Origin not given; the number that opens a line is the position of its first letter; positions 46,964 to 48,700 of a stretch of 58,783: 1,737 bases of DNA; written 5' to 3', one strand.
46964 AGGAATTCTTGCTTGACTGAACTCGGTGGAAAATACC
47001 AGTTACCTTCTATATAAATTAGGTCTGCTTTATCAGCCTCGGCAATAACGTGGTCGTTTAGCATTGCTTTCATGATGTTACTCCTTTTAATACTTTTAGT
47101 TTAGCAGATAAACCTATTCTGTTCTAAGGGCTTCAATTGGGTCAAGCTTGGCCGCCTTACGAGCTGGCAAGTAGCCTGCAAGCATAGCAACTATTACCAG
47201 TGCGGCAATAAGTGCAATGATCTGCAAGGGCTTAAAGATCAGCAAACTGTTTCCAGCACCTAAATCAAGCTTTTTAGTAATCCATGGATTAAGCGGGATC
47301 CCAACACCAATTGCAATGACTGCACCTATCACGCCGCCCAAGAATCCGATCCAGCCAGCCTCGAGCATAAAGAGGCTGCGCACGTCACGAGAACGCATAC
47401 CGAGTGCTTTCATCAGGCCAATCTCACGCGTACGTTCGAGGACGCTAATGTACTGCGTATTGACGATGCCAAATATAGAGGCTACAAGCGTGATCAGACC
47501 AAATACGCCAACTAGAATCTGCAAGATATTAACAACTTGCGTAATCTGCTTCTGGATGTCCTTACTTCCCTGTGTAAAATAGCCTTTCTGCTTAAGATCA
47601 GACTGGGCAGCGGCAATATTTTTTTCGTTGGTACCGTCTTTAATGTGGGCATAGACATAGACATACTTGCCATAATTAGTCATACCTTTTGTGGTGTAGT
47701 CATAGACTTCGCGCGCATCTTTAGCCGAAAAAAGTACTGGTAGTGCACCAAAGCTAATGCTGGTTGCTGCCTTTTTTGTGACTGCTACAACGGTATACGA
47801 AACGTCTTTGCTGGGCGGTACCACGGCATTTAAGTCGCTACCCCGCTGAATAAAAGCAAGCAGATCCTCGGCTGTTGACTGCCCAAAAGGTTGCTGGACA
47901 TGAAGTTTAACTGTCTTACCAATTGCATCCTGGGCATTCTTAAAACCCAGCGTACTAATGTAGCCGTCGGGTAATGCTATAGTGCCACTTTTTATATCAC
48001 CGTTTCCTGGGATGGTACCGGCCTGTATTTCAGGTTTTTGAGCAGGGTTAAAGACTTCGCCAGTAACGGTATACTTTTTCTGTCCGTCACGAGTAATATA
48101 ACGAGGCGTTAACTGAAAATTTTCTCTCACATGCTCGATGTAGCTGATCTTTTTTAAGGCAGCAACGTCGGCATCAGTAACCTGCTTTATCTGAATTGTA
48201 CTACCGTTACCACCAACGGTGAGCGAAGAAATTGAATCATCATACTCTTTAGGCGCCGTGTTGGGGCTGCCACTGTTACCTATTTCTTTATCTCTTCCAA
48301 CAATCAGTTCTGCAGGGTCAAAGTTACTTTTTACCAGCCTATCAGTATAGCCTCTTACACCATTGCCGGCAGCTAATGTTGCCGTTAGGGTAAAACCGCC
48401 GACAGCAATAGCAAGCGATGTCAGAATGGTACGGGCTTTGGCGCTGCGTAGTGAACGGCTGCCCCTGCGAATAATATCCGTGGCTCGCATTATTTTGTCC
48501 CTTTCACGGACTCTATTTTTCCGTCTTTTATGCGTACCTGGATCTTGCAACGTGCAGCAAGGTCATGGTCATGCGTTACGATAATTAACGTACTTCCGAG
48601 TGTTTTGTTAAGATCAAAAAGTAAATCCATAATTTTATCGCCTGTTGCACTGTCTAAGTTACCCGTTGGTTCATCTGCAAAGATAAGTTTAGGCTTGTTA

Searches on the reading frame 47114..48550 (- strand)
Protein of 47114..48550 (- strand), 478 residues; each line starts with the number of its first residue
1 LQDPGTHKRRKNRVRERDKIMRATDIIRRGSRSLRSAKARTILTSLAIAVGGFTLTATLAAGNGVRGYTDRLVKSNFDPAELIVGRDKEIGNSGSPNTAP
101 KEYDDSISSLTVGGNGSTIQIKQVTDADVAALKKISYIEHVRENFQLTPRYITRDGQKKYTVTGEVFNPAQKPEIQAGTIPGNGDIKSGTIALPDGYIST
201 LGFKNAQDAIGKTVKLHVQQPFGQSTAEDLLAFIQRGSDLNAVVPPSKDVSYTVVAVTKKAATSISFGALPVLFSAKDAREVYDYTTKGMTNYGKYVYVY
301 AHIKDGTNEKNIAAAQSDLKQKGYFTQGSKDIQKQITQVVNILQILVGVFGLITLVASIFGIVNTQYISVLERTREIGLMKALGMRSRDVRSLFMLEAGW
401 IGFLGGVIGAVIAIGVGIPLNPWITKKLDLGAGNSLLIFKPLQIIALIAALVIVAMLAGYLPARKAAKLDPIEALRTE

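Call 71: search_protein_families(library=padloc, proteins=[window:47114-48550:-], max_evalue=0.1)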
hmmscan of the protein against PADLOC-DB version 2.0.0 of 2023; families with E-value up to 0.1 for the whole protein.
window:47114-48550:- (478 aa): 2 families
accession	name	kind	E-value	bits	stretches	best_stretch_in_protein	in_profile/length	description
PDLC01991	CARF_m8--CARF_LolE_TM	-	1.6e-07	27.9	1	350-416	439-505/810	-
PDLC01990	CARF_m8--CARF_Beta-galactosidase_LolE_TM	-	0.00016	17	1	293-468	1360-1527/1791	-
